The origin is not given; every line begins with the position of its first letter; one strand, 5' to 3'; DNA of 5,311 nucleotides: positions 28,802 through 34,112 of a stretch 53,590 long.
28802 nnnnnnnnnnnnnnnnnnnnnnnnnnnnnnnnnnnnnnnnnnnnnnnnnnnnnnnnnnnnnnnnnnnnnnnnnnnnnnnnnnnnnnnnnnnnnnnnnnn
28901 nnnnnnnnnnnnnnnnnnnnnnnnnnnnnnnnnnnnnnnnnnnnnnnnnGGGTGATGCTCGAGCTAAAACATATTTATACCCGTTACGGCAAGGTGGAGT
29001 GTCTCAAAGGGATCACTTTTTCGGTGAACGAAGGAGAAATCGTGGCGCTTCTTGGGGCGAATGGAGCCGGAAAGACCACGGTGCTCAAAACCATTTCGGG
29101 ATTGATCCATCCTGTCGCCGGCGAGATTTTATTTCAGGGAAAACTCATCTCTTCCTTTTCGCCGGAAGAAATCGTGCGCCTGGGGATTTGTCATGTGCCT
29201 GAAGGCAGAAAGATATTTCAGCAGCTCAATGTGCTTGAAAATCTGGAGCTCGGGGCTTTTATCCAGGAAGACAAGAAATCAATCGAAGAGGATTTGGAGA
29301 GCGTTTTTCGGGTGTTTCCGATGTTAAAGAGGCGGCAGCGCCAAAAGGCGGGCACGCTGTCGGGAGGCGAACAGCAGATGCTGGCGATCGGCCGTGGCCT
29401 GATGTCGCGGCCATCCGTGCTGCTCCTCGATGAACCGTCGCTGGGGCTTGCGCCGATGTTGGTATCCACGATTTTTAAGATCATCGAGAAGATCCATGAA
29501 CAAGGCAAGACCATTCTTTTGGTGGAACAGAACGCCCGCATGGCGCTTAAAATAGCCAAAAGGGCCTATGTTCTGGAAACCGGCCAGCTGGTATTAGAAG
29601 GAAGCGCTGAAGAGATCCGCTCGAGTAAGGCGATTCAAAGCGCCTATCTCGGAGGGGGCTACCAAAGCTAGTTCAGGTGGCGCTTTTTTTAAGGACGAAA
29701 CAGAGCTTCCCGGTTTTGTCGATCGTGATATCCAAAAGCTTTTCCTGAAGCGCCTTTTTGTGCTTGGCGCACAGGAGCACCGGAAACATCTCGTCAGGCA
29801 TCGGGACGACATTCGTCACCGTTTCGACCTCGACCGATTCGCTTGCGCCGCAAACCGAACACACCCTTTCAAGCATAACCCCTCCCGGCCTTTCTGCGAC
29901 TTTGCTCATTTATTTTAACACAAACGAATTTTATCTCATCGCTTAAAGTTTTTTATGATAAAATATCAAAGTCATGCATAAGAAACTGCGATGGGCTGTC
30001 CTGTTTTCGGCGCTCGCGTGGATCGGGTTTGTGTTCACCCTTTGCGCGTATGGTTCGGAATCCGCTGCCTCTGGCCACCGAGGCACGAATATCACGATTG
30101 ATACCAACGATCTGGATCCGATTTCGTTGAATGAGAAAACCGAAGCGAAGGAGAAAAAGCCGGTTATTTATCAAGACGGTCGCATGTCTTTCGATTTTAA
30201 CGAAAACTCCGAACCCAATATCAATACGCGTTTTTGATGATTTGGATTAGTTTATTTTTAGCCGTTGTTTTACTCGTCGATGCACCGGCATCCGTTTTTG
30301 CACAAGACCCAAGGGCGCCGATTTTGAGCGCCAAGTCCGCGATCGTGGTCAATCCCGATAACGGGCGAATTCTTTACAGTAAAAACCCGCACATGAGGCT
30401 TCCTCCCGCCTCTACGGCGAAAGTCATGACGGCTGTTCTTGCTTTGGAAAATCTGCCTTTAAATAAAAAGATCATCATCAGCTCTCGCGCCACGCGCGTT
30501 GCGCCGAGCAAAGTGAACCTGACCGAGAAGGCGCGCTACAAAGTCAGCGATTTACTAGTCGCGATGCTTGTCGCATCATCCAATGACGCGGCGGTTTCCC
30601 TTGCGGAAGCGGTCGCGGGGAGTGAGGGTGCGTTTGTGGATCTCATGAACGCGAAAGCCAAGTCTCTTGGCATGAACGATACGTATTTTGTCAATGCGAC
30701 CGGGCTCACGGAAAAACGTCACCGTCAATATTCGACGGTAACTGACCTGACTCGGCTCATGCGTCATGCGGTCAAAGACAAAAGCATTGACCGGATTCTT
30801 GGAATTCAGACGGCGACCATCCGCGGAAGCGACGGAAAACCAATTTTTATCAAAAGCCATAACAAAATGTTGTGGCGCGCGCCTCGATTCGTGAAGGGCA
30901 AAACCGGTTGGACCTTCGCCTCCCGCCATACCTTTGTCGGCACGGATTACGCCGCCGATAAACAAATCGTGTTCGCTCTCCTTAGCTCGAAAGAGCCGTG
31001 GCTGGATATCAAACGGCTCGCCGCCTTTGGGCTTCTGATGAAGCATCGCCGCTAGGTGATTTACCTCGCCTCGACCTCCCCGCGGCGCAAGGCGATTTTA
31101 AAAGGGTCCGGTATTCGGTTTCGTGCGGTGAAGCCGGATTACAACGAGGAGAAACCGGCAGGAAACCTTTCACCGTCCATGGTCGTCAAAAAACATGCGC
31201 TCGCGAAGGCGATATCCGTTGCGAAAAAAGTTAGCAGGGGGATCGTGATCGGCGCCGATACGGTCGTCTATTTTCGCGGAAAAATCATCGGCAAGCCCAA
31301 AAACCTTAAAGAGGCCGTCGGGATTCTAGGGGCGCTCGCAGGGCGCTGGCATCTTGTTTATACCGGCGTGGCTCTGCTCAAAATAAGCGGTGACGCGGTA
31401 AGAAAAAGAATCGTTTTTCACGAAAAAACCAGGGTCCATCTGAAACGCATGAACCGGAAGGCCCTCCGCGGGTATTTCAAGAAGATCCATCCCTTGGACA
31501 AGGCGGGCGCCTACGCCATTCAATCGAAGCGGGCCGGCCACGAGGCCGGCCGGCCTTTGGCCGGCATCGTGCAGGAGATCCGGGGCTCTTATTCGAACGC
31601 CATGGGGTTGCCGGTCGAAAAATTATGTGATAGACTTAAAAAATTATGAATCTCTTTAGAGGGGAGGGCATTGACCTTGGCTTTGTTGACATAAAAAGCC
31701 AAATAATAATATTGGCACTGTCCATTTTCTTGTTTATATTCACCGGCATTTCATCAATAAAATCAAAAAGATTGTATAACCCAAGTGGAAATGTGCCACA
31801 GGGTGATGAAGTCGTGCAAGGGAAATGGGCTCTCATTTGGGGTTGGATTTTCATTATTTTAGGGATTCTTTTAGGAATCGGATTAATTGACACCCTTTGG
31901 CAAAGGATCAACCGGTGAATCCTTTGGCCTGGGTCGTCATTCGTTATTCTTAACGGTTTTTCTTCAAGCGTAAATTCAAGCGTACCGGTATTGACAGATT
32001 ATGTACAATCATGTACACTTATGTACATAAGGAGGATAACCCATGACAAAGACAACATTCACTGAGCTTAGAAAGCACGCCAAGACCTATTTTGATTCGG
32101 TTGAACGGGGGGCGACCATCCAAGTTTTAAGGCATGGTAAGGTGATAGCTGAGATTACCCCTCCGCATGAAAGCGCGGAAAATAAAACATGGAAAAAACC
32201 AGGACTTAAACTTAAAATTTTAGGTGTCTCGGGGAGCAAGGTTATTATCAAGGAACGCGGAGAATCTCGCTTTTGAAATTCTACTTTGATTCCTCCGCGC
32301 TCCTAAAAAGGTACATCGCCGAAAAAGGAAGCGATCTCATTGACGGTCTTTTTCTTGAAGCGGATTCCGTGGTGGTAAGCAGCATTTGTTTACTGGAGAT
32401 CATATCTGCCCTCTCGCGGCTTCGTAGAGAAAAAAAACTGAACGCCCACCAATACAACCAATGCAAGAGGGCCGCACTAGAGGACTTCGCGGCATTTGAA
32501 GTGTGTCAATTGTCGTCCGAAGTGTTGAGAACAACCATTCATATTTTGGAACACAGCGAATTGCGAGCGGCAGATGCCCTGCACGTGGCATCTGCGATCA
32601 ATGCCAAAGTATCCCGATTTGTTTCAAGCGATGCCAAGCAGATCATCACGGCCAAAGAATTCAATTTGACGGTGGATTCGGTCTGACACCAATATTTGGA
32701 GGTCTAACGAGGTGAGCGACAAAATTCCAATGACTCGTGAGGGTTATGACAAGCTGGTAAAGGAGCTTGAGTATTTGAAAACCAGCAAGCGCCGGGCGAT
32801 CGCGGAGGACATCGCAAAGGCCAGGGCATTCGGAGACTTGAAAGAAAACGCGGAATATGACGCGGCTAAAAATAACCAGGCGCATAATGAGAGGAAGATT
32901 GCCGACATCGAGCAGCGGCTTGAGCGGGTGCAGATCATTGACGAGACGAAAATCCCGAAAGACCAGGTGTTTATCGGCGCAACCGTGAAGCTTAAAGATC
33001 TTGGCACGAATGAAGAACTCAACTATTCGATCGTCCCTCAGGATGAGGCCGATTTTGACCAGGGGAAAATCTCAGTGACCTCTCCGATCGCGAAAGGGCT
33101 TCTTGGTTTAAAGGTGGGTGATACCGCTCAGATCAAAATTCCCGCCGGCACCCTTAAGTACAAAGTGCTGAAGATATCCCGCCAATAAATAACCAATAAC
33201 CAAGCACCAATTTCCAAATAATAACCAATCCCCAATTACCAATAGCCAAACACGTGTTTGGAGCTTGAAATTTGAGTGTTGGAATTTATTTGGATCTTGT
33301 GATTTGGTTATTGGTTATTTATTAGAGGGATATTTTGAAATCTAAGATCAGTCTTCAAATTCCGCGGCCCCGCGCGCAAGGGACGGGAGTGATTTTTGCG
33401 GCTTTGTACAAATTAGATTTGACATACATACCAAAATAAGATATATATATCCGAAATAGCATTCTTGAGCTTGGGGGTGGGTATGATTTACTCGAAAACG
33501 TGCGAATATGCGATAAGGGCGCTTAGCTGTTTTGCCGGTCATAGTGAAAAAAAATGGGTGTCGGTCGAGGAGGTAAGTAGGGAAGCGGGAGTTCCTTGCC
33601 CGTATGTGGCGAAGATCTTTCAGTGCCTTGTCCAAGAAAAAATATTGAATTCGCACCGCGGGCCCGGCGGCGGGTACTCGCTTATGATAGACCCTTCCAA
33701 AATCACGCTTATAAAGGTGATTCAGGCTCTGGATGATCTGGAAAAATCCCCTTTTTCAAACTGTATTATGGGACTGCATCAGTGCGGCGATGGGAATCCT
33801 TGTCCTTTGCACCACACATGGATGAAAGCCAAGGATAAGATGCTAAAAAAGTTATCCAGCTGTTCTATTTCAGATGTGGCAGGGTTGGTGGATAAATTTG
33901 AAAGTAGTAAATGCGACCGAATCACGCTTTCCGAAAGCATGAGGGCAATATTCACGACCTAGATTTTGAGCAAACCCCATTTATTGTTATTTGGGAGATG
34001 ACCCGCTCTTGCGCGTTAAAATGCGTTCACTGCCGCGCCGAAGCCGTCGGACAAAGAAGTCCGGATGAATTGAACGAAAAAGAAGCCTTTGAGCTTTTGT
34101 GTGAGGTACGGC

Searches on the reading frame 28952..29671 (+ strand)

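Call 31: search_protein_families(library=pfam, proteins=[window:28952-29671:+])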
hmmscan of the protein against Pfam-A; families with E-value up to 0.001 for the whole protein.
window:28952-29671:+ (239 aa): 2 families
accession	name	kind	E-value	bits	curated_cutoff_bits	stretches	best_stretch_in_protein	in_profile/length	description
PF00005.33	ABC_tran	-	6e-33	114.8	25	1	18-163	1-136/137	ABC transporter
PF13304.12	AAA_21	-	4.2e-10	40.6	27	1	99-189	202-294/304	AAA domain, putative AbiEii toxin, Type IV TA system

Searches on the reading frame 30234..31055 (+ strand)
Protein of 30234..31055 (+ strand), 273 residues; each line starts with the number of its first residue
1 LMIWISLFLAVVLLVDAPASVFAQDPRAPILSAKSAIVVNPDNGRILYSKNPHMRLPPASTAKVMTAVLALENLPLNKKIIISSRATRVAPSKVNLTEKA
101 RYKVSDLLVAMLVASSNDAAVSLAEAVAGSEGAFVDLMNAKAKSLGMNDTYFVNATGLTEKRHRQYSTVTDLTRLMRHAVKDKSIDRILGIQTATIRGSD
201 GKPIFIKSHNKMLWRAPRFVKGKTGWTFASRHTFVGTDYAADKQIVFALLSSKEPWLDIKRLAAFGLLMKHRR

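Call 31: search_protein_families(library=pfam, proteins=[window:30234-31055:+])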
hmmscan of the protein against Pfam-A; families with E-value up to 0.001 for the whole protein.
window:30234-31055:+ (273 aa): 4 families
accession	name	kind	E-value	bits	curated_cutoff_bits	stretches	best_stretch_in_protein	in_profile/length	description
PF00768.25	Peptidase_S11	-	1.8e-51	175.4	27.6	1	26-248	5-233/239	D-alanyl-D-alanine carboxypeptidase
PF13354.11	Beta-lactamase2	-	7.3e-10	39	22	1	38-182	4-149/214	Beta-lactamase enzyme family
PF02113.21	Peptidase_S13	-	1.6e-07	30.9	22.8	1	31-79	15-64/444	D-Ala-D-Ala carboxypeptidase 3 (S13) family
PF00905.27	Transpeptidase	-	6.2e-05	22.8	22.1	0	36-127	3-114/299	Penicillin binding protein transpeptidase domain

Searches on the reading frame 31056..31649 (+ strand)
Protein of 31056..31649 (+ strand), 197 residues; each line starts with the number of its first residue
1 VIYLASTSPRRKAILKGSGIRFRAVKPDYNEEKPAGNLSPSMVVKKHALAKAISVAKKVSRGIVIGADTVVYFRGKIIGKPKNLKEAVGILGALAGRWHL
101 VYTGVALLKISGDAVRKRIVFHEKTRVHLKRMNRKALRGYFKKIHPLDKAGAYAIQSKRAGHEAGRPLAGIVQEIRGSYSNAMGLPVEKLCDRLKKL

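Call 16: search_solved_structures(query=window:31056-31649:+, show_alignments=2)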
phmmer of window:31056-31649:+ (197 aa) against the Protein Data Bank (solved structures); distinct sequences matched with E-value up to 0.001: 8.
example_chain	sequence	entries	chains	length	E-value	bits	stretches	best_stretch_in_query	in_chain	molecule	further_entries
2p5x_A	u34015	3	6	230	2.7e-24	89.2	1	2-197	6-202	N-acetylserotonin O-methyltransferase-like protein | Probable bifunctional dTTP/UTP pyrophosphatase/methyltransferase protein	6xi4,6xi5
1ex2_A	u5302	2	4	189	2.4e-22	82.8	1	3-194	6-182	PROTEIN MAF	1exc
4heb_A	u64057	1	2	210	3.5e-22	82.3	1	3-194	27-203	Septum formation protein Maf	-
4oo0_A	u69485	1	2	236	6.4e-20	74.9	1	2-189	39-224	Maf-like protein BCAL2394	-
4p0e_A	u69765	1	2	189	8.2e-18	68.1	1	2-191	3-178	Maf-like protein YhdE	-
4p0u_A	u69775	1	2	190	8.4e-18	68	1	2-191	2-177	Maf-like protein YceF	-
4jhc_A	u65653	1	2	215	6.3e-16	61.9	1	2-194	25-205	Maf-like protein YceF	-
4lu1_A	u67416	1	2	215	8.3e-15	58.3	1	2-194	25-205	Maf-like protein YceF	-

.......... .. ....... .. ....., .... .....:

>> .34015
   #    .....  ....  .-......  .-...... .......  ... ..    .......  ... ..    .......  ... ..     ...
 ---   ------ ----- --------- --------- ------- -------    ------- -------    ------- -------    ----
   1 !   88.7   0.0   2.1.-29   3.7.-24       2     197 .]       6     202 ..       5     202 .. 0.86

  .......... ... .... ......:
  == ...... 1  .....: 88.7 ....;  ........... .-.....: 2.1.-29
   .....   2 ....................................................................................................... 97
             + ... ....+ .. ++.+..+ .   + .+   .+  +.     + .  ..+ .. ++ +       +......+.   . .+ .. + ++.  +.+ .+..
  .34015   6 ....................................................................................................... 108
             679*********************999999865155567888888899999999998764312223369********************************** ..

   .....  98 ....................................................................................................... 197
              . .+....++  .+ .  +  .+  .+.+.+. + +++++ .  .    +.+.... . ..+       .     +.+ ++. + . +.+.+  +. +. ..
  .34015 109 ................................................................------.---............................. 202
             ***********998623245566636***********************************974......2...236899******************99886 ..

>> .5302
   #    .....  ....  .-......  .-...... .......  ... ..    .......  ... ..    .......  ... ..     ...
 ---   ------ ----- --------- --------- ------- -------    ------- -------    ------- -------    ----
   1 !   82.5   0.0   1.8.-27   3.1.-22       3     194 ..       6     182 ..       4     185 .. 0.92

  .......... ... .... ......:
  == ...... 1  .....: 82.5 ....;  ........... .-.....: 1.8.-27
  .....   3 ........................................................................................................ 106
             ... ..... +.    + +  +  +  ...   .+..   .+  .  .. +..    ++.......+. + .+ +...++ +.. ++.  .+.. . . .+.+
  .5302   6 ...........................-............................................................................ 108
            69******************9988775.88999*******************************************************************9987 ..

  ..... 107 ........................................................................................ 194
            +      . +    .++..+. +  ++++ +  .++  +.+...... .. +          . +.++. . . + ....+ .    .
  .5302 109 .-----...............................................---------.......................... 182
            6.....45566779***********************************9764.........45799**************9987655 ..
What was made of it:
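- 31533..31565 (+): Copy 2 (variant CACGAG), in Maf between the conserved AYAIQ and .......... motifs. Solved Maf structures 2p5x and 1ex2 align with a 9-residue gap exactly here (call 16).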

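Call 20: find_encoding_contigs(protein=window:31056-31649:+, flank=10000, max_places=10)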
Protein window:31056-31649:+ (197 aa): no gene with exactly this product is on record in the collection.
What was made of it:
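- Tried and rejected: It is not on record (call 20), and no Maf orthologue locus was obtained.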

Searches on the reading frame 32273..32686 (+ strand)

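Call 59: search_protein_families(library=pfam, proteins=[window:32273-32686:+])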
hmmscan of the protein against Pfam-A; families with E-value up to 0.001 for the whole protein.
window:32273-32686:+ (137 aa): 1 family
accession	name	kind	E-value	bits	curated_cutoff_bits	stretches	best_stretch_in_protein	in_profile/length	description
PF01850.27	PIN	-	3.1e-09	37.9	23.6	1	4-124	2-115/120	PIN domain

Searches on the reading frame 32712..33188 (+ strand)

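Call 59: search_protein_families(library=pfam, proteins=[window:32712-33188:+])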
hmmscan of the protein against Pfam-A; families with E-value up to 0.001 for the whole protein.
window:32712-33188:+ (158 aa): 2 families
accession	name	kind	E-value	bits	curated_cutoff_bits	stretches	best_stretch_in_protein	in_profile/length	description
PF03449.20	GreA_GreB_N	-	9.2e-29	99.9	24.5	1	5-75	1-71/71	Transcription elongation factor, N-terminal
PF01272.25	GreA_GreB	-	1.5e-28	99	26.9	1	82-156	2-76/77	Transcription elongation factor, GreA/GreB, C-term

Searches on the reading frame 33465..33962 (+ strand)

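Call 59: search_protein_families(library=pfam, proteins=[window:33465-33962:+])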
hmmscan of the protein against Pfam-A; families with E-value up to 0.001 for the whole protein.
window:33465-33962:+ (165 aa): 1 family
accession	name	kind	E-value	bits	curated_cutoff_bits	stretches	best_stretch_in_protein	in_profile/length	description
PF02082.26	Rrf2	-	7.1e-31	107.5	30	1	10-139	2-130/132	Iron-dependent Transcriptional regulator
